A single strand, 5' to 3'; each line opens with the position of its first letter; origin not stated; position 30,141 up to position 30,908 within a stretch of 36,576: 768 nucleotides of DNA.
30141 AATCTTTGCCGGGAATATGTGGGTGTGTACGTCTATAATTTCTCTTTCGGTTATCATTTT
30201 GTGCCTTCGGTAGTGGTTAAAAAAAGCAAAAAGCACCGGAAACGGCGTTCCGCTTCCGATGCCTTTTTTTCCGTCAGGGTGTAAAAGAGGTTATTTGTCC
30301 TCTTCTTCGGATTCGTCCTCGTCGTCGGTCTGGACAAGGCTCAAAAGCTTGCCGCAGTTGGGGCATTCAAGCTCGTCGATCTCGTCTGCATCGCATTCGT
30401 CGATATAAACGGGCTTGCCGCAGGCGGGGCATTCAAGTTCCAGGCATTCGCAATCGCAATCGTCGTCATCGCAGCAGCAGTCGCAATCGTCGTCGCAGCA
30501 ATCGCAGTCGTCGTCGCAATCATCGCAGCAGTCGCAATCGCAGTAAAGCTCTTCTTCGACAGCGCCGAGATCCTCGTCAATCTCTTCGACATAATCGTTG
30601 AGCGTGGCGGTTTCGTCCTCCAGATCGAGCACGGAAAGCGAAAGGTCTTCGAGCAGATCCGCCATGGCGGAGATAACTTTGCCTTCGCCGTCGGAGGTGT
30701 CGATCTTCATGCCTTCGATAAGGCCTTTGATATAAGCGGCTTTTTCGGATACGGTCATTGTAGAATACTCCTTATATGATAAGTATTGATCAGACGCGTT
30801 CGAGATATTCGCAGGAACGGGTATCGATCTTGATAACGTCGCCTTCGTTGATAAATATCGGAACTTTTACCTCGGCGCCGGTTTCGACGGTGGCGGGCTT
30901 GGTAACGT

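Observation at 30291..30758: Acidic zinc-ribbon protein with a 33-residue run made almost only of Cys and Asp, encoded immediately downstream of efp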

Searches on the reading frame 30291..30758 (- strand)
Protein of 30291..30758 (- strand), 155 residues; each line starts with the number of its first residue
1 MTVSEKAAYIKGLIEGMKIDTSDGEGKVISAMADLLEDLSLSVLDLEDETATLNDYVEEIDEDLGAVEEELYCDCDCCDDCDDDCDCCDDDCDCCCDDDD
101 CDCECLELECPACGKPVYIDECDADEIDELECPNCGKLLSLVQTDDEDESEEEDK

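Call 3: search_protein_families(library=pfam, proteins=[window:30291-30758:-], max_evalue=1)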
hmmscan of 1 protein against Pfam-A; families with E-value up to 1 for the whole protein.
window:30291-30758:- (155 aa): 0 families
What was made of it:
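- On Metallothionein (Pfam/NCBIfam families): 0 Pfam families at E<=1 (call 3).
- On LysW/ArgW carrier: The window protein has no Pfam hit (call 3).
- On Rubredoxin / CSL (Dph3) Fe-binding fingers: No Pfam hit for the window protein (call 3).
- Closest known: Metallothioneins. Different: There is no sequence match (call 3).
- No Pfam metallothionein or other family matches (call 3). The window protein itself has no Pfam hit (call 3).
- Tried and rejected: Pfam: a scan of the window protein found nothing (call 3).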

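Call 4: search_protein_families(library=ncbifam, proteins=[window:30291-30758:-], max_evalue=1)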
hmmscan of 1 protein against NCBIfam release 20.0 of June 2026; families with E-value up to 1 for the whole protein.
window:30291-30758:- (155 aa): 1 family
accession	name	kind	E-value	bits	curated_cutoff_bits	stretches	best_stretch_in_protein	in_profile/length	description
NF045650.1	CD1247_Nterm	equivalog_domain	2.5e-21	76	30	1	4-72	2-70/70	CD1247 N-terminal domain-containing protein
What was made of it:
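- On CD1247 family (NCBIfam NF045650): 76 bits, E 2.5e-21; residues 4-72 match profile positions 2-70 of 70 (call 4)
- On Metallothionein (Pfam/NCBIfam families): The only NCBIfam hit is NF045650 (call 4).
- Closest known: NCBIfam NF045650, 'CD1247 N-terminal domain-containing protein'. Same: The N-terminal 70 residues match end to end at 76 bits (call 4).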

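Call 5: find_homologous_proteins(query=window:30291-30758:-, max_evalue=0.001)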
Query window:30291-30758:- (155 aa): 2240 proteins with E <= 0.001 among 2449 candidates; the best 120 are listed.
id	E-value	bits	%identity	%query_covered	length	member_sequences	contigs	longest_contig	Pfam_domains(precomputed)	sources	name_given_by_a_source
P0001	1.6e-86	307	99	100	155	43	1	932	-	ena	-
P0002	1.4e-84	300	97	100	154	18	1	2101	-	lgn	-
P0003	2.7e-84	299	99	100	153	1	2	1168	-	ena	-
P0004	1.3e-79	284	95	100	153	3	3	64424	-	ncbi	-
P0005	1.3e-65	239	81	93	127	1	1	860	PF13248.12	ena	-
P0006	7.6e-60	220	74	97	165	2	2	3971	-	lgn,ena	-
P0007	3.8e-59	217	84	83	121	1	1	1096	PF13248.12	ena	-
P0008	2.7e-58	215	69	94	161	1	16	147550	-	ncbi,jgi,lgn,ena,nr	ncbi:MAG: hypothetical protein E7586_06580 [Ruminococcaceae bacterium]|nr:hypothetical protein [Osci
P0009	3.7e-57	211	73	90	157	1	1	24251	-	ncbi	-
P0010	3.0e-56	208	72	92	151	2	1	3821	-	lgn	-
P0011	9.4e-56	206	72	94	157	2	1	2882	-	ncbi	-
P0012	1.2e-55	206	73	95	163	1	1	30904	-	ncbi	-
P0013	1.5e-55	206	72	92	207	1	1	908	-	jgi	jgi:polyhydroxyalkanoate synthesis regulator phasin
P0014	2.8e-55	205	87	44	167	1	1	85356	-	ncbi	-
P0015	5.1e-55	204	69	99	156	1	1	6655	-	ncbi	-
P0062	9.7e-41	158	100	34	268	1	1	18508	PF14242.12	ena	-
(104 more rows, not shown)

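Call 6: search_solved_structures(query=window:30291-30758:-, max_evalue=10, show_alignments=2)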
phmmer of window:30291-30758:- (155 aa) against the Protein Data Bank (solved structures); distinct sequences matched with E-value up to 10: 6.
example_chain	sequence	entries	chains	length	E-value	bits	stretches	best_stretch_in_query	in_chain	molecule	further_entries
5k2m_E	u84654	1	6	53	0.0089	19.3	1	108-145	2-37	Probable lysine biosynthesis protein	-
4qiw_P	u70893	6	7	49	1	12.6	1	109-138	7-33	DNA-directed RNA polymerase subunit P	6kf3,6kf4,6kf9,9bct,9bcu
4m05_A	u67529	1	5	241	2.8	11.2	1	3-81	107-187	Chlorite dismutase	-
7jzv_B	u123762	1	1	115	3.3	11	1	75-154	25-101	BRCA1-associated RING domain protein 1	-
1jm7_B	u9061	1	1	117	3.4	10.9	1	75-154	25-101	BRCA1-ASSOCIATED RING DOMAIN PROTEIN 1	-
9fhl_C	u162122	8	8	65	6.3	10.1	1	110-139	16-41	Small zinc finger protein HVO-2753-like zinc-binding pocket domain-containing protein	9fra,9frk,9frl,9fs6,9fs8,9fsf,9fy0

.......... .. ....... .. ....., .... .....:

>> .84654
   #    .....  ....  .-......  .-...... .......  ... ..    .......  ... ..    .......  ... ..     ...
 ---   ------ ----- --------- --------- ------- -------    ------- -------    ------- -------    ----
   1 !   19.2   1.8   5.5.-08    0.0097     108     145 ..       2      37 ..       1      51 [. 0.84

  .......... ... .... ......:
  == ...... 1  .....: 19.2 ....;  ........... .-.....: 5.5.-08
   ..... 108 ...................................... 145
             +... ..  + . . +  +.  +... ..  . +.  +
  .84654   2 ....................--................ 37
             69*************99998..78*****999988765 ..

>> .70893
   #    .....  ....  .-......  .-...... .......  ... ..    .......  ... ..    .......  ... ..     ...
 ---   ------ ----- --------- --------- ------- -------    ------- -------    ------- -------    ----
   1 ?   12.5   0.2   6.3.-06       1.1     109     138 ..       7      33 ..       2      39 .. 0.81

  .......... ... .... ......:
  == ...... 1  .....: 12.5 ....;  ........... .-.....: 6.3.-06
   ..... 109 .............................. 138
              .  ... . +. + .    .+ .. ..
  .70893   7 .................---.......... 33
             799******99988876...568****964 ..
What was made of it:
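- On LysW/ArgW carrier: PDB LysW chain: E 0.009 (call 6).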

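Call 12: find_related_loci(query=A1, collection=genome_contigs, flank=4000)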
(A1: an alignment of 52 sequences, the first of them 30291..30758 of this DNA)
Query A1 (155 aa) in genome_contigs; peptide patterns used: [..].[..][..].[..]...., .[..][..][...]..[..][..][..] (x = any residue, [..] = any of these).
600 stretches matched a pattern (row limit reached: there are more); 567 encode a relative of the query (tblastn E <= 1e-3); the best 80 are kept; 80 distinct loci.
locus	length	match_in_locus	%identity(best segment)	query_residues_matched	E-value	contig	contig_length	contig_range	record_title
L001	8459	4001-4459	95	1-155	5e-81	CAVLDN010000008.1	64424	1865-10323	bacterium isolate H07616-L1_cleanbin_000005 genome assembly, contig: Spades_H07616-L1_contig_195, whole genome shotgun s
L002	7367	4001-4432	77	1-145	8e-54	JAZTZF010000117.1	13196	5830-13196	MAG: Eubacteriales bacterium isolate T1900045324_YK20190013.MAGScoT_cleanbin_000031 SGB_6416_k141_950949, whole genome s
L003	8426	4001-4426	72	1-142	9e-50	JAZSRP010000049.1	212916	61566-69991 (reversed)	MAG: Eubacteriales bacterium isolate T1900044537_TS20190003.MAGScoT_cleanbin_000004 SGB_27_k141_2892182, whole genome sh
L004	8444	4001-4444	71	1-147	1e-49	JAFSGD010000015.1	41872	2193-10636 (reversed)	MAG: Clostridia bacterium isolate RGIG3112 Goat_Rectum-6__c157052, whole genome shotgun sequence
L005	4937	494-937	70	1-145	3e-49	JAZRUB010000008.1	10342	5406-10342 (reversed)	MAG: Eubacteriales bacterium isolate T1900045337_YK20190026.MAGScoT_cleanbin_000042 SGB_6626_k141_439601, whole genome s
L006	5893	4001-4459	68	1-145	1e-47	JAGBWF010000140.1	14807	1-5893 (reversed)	MAG: Clostridia bacterium isolate RGIG9503 Yak_Cecum-5__c603117, whole genome shotgun sequence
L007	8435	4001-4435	72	1-145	1e-47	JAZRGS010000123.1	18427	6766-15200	MAG: Eubacteriales bacterium isolate T1900045487_YK20190181.MAGScoT_cleanbin_000071 SGB_7357_k141_858295, whole genome s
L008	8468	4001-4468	65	1-149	2e-45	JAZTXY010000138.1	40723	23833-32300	MAG: Eubacteriales bacterium isolate T1900045328_YK20190017.MAGScoT_cleanbin_000040 SGB_6486_k141_2307188, whole genome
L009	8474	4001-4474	66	1-149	2e-45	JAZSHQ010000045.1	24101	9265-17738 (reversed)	MAG: Eubacteriales bacterium isolate T1900044574_TS20190040.MAGScoT_cleanbin_000056 SGB_479_k141_876748, whole genome sh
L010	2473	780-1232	68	1-145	2e-45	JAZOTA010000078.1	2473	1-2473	MAG: Eubacteriales bacterium isolate T1900045541_YK20190235.MAGScoT_cleanbin_000054 SGB_7811_k141_167208, whole genome s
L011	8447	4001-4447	70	1-143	2e-44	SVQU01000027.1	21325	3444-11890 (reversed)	MAG: Oscillospiraceae bacterium isolate SIG625 NODE_11985_length_21325_cov_2.024955, whole genome shotgun sequence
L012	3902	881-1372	63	1-143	2e-44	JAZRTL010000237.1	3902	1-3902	MAG: Eubacteriales bacterium isolate T1900045342_YK20190032.MAGScoT_cleanbin_000029 SGB_6661_k141_295025, whole genome s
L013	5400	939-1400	64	1-145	4e-44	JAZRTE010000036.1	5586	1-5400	MAG: Eubacteriales bacterium isolate T1900045344_YK20190034.MAGScoT_cleanbin_000026 SGB_6686_k141_3283421, whole genome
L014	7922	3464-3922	65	1-145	4e-44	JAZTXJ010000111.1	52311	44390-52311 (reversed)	MAG: Eubacteriales bacterium isolate T1900045330_YK20190019.MAGScoT_cleanbin_000034 SGB_6515_k141_2588348, whole genome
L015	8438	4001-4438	68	1-143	9e-43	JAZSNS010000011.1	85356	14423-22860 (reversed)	MAG: Eubacteriales bacterium isolate T1900044550_TS20190016.MAGScoT_cleanbin_000028 SGB_216_k141_1021752, whole genome s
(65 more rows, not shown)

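Call 18: search_protein_representatives(protein=window:30291-30758:-)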
Query: 155 residues. Proteins with E-value up to 0.001 (for the whole library): 1955; up to 1e-10: 491; up to 1e-30: 1. The best 150 are listed.
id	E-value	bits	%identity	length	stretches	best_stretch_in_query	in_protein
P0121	7.3e-31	123.8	58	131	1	1-143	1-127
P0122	2.5e-30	122.1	61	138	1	1-137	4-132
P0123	2.8e-30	121.9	62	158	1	1-145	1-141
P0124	1.3e-29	119.7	59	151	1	1-148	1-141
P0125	4.4e-28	114.7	61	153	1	1-148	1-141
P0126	1.1e-27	113.4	57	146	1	1-145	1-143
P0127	4.1e-26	108.3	55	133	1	1-140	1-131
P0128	2.4e-25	105.8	48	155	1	1-148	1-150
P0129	6.2e-25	104.5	50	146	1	1-151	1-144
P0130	7.0e-25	104.3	55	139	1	1-149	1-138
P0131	7.0e-25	104.3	53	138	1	1-139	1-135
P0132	1.1e-24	103.7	55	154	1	1-149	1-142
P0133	2.7e-24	102.4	62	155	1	1-115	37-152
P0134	1.5e-23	100.0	50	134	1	1-137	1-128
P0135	1.6e-23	99.9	55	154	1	1-140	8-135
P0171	6.1e-19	85.0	43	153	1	2-148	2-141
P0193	3.2e-17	79.4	39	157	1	1-149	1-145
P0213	2.5e-16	76.5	43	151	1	2-148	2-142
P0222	4.3e-16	75.7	37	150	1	1-151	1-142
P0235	9.9e-16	74.5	39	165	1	3-152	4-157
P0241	1.4e-15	74.0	43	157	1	3-149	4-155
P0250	2.4e-15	73.3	46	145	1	4-146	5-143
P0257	3.6e-15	72.7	34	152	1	3-151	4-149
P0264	5.1e-15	72.2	44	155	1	3-144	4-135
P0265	5.6e-15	72.1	37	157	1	4-145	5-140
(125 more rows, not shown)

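Call 20: predict_structure(alignment_id=A1)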
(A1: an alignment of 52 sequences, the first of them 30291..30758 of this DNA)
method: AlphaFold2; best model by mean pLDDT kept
length: 155 residues; sequences in the alignment: 52
mean_pLDDT: 78.2   pTM: 0.42
mean pLDDT of the five models: 78.2, 75.6, 75.1, 74.3, 74.1
residues with pLDDT >= 90: 65; 70-90: 47; 50-70: 10; < 50: 33
segments of 3 or more residues with pLDDT < 50: 80-101, 146-155
pLDDT, mean of each block of 10 residues (from residue 1): 90 91 94 94 95 97 92 61 46 44 74 88 80 89 59 42
secondary structure, 60 per line:
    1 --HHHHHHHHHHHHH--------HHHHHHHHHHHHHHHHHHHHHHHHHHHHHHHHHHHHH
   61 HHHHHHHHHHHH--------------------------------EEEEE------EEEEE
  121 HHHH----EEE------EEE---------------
elements in order: H3-15 H24-72 E105-109 E116-120 H121-124 E129-131 E138-140
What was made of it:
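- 30543..30758 (-): N-terminal helical domain (residues 1-72; helices 3-15 and 24-72, pLDDT above 90); the family-defining part. NF045650 matches residues 4-72 (call 4); AlphaFold2 model (call 20)
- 30339..30443 (-): C4 zinc ribbon (residues 106-140; two CPxCG knuckles: C110, C113, C132, C135). Beta-strands have pLDDT 74-89 (call 20).
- On DksA/TraR-type C4 zinc-finger regulators: The model has one short and one long helix, then a disordered spacer (call 20).
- Architecture: AlphaFold2 gives helices 3-15 and 24-72 at pLDDT above 90, residues 80-101 below 50, and ribbon strands at 105-140 (call 20). The model gives no fold for the tract (call 20).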

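Call 23: find_encoding_contigs(protein=P0005, flank=3000, max_places=3)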
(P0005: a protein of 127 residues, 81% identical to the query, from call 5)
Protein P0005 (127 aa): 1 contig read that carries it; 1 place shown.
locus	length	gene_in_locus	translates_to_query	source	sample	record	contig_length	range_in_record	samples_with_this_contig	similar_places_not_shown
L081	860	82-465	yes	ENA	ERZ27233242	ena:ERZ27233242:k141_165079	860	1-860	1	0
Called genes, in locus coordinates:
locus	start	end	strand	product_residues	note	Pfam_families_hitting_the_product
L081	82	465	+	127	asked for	PF13248:Zn_ribbon_3 (faint)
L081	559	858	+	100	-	?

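Call 26: fold_search(model_id=the predicted structure, library=pdb)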
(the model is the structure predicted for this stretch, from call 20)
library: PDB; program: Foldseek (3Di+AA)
matches with E <= 10: 50; with E <= 0.001: 0
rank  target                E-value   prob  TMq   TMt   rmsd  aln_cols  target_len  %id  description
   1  9znf_BV               4.1e-01  0.97  0.21  0.56   1.8        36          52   22  Cryo-EM structure of the Methanosarcina acetivorans 70S ribosome in complex with SriA and SriB (released 2026-01-28)
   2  9fny_A1               4.1e-01  0.96  0.22  0.51   1.9        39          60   26  PF30S-PF30S dimer mediated by aRDF from P. furiosus (Structure I) (released 2025-01-15)
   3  6ydh_MODEL_1_A        4.4e-01  0.98  0.21  0.50   1.4        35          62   26  Solution structure and dynamics of Zn-Finger HVO_2753 protein (released 2020-09-23)
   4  9e71_Bc               6.4e-01  0.87  0.21  0.45   2.1        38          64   21  Cryo-EM structure of the Pyrobaculum calidifontis 70S ribosome (released 2024-11-20)
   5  9o17_AZ               7.3e-01  0.90  0.21  0.57   1.8        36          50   22  Cryo-EM structure of Methanosarcina acetivorans 70S ribosome (released 2025-09-24)
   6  7zhg_C                1.0e+00  0.77  0.21  0.49   2.0        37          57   24  High-resolution cryo-EM structure of Pyrococcus abyssi 30S ribosomal subunit bound to mRNA and initiator tRNA anticodo (released 2022-06-29)
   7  8oqh_A                1.3e+00  0.60  0.19  0.34   3.3        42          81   17  Structure of the cytosolic domain of lysosome-associated TMEM55B (released 2023-11-29)
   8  2e2z_MODEL_1_A        1.3e+00  0.47  0.19  0.28   3.5        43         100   16  Solution NMR structure of yeast Tim15, co-chaperone of mitochondrial Hsp70 (released 2007-10-09)
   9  8oqh_B                1.5e+00  0.54  0.18  0.34   2.7        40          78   18  Structure of the cytosolic domain of lysosome-associated TMEM55B (released 2023-11-29)
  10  9e71_BY               1.6e+00  0.47  0.20  0.40   3.5        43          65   21  Cryo-EM structure of the Pyrobaculum calidifontis 70S ribosome (released 2024-11-20)
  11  5m3f_I                1.7e+00  0.41  0.19  0.40   2.8        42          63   17  Yeast RNA polymerase I elongation complex at 3.8A (released 2016-11-23)
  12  1yop_MODEL_1_A        1.9e+00  0.60  0.20  0.35   2.2        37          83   24  The solution structure of Kti11p (released 2005-04-05)
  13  8dy7_G                2.6e+00  0.28  0.21  0.30   3.5        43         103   28  Streptomyces venezuelae RNAP transcription open promoter complex with WhiA and WhiB transcription factors (released 2023-03-01)
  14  2ppt_A                3.1e+00  0.44  0.21  0.22   2.3        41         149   27  Crystal structure of thioredoxin-2 (released 2007-10-02)
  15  6s1k_E                3.1e+00  0.41  0.32  0.45   3.7        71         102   17  E. coli Core Signaling Unit, carrying QQQQ receptor mutation (released 2020-01-22)
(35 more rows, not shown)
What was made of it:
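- Tried and rejected: The hits were generic small Zn ribbons, many from ribosomes (call 26).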

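Call 27: find_homologous_proteins(query=A3, max_evalue=0.001)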
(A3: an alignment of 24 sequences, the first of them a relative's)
Query A3 (24 sequences) (157 aa, profile of the alignment): 6101 proteins with E <= 0.001 among 8000 candidates; the best 120 are listed.
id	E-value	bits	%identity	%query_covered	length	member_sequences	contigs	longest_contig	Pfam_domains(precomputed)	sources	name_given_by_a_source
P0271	7.9e-52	193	36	84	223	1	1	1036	PF23454.2,PF24441.2,PF21344.4,PF13717.12,PF01667.24,PF26788.1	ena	-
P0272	8.4e-48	180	35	73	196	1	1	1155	PF19134.7,PF24460.2,PF13248.12,PF08271.18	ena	-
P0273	1.1e-46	176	34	92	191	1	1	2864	PF24460.2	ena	-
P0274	6.7e-46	174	-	-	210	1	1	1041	PF23454.2,PF05207.19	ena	-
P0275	4.4e-45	171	34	73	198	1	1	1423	PF19134.7,PF24460.2,PF13248.12,PF08271.18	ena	-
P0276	9.3e-45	170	34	85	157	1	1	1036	-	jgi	jgi:DNA-directed RNA polymerase subunit RPC12/RpoP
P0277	1.3e-44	170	34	73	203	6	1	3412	PF19134.7,PF24460.2,PF13248.12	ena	-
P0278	5.2e-43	164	33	85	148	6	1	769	PF24441.2,PF09723.16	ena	-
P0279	1.4e-42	163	36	84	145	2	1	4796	-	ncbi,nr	ncbi:MAG: hypothetical protein IKL92_02775 [Oscillospiraceae bacterium]|nr:hypothetical protein [Osc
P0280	1.4e-42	163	34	83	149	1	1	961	-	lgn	-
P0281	1.5e-42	163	33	85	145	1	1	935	-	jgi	-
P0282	2.4e-42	162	35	83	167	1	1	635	-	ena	-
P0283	2.9e-42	162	33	82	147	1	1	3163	PF24441.2,PF13248.12,PF09723.16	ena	-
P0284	3.9e-42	162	36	83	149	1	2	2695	-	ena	-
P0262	4.6e-42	161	36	81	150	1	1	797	PF24441.2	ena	-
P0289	7.6e-42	161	40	84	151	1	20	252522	PF24441.2,PF21344.4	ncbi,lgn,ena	-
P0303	1.4e-41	160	31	85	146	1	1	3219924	PF24441.2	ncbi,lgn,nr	ncbi:hypothetical protein U6B65_02015 [Oscillospiraceae bacterium MB08-C2-2]|nr:hypothetical protein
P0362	1.9e-40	156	37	84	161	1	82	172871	PF21344.4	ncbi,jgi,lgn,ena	jgi:ribosomal protein S27E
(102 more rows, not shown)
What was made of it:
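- The frame, the composition and the flanking domains are conserved in thousands of homologues (calls 5, 18, 27).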

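Call 28: find_encoding_contigs(protein=P0303, flank=5000, max_places=1)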
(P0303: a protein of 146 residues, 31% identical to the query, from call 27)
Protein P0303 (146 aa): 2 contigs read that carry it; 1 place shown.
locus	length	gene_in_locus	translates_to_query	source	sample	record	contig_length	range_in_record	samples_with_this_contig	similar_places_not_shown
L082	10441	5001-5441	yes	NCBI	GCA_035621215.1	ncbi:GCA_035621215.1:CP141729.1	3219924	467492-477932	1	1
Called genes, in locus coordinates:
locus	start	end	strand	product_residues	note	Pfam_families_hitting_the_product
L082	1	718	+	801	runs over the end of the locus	PF00133:tRNA-synt_1, PF01406:tRNA-synt_1e (faint), PF09334:tRNA-synt_1g, PF13603:tRNA-synt_1_2, PF00133:tRNA-synt_1, PF08264:Anticodon_1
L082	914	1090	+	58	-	PF01165:Ribosomal_S21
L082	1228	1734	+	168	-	PF09419:PGP_phosphatase (faint), PF00702:Hydrolase, PF13419:HAD_2, PF08282:Hydrolase_3 (faint), PF13242:Hydrolase_like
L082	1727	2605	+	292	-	PF01261:AP_endonuc_2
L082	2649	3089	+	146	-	PF01220:DHquinase_II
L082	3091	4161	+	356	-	PF01321:Creatinase_N, PF00557:Peptidase_M24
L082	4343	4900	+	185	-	PF08207:EFP_N, PF01132:EFP, PF09285:Elong-fact-P_C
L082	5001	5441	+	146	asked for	PF24441:DUF7560 (faint)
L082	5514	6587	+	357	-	PF02424:ApbE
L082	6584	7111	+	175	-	PF07456:Hpre_diP_synt_I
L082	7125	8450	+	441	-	PF13375:RnfC_N, PF01512:Complex1_51K, PF10531:SLBB, PF00037:Fer4 (weak), PF12837:Fer4_6 (weak), PF13237:Fer4_10, PF14697:Fer4_21 (weak), PF12838:Fer4_7, +3 more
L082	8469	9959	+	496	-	PF03116:NQR2_RnfD_RnfE, PF04205:FMN_bind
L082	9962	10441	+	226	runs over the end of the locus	PF02508:Rnf-Nqr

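Call 29: find_encoding_contigs(protein=P0362, flank=5000, max_places=2)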
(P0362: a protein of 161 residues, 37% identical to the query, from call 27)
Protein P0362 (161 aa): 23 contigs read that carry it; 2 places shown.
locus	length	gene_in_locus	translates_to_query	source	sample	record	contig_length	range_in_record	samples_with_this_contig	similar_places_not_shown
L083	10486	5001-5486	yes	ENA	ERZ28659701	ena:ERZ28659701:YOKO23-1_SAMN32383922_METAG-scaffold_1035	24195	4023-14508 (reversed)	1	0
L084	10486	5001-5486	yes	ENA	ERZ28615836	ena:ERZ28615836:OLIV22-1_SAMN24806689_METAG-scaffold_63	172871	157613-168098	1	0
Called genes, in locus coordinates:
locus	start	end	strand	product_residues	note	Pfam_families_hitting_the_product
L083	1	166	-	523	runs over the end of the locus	PF00768:Peptidase_S11, PF02113:Peptidase_S13 (faint), PF13354:Beta-lactamase2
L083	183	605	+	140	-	PF00633:HHH (weak), PF12836:HHH_3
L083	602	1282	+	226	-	PF00072:Response_reg, PF00486:Trans_reg_C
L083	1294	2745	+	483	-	PF00672:HAMP, PF00512:HisKA, PF02518:HATPase_c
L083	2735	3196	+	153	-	-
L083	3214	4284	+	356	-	PF01321:Creatinase_N, PF00557:Peptidase_M24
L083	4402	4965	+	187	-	PF08207:EFP_N, PF01132:EFP, PF09285:Elong-fact-P_C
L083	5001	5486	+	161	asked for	PF21344:Zn_ribbon_LysW (weak)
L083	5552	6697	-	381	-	PF00465:Fe-ADH, PF13685:Fe-ADH_2, PF25137:ADH_Fe_C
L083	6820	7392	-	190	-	PF00440:TetR_N, PF14278:TetR_C_8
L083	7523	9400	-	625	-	PF16260:DUF4914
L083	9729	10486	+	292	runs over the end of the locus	PF00126:HTH_1, PF03466:LysR_substrate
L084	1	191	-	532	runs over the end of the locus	PF00768:Peptidase_S11, PF13354:Beta-lactamase2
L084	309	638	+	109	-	PF14520:HHH_5 (faint), PF12836:HHH_3, PF00633:HHH, PF03934:T2SSK (weak)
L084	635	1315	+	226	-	PF00072:Response_reg, PF00486:Trans_reg_C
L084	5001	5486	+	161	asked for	PF21344:Zn_ribbon_LysW (weak)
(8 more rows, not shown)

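Call 30: find_encoding_contigs(protein=P0289, flank=5000, max_places=1)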
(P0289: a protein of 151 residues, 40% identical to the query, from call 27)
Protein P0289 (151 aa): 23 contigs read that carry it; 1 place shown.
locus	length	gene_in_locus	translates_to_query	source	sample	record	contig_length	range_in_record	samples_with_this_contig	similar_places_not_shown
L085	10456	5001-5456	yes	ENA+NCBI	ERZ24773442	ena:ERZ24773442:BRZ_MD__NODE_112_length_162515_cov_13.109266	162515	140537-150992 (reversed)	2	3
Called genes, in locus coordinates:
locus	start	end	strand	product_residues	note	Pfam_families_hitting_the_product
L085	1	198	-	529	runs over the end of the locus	PF00768:Peptidase_S11, PF13354:Beta-lactamase2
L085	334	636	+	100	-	PF14520:HHH_5 (faint), PF12836:HHH_3, PF00633:HHH (weak)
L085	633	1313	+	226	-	PF00072:Response_reg, PF00486:Trans_reg_C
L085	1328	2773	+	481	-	PF00672:HAMP, PF00512:HisKA, PF02518:HATPase_c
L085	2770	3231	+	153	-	-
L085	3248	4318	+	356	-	PF01321:Creatinase_N, PF00557:Peptidase_M24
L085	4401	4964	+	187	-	PF08207:EFP_N, PF01132:EFP, PF09285:Elong-fact-P_C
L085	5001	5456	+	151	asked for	PF24441:DUF7560 (faint), PF21344:Zn_ribbon_LysW (weak)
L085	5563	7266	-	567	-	PF01432:Peptidase_M3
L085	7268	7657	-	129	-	-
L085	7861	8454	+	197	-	PF00156:Pribosyltran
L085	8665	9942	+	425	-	PF02608:Bmp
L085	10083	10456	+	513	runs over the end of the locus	PF00005:ABC_tran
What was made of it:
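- On LysW/ArgW carrier: Downstream genes vary elsewhere (calls 28-30).
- Three distant members keep pepP-efp-gene while the downstream genes differ (calls 28-30).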
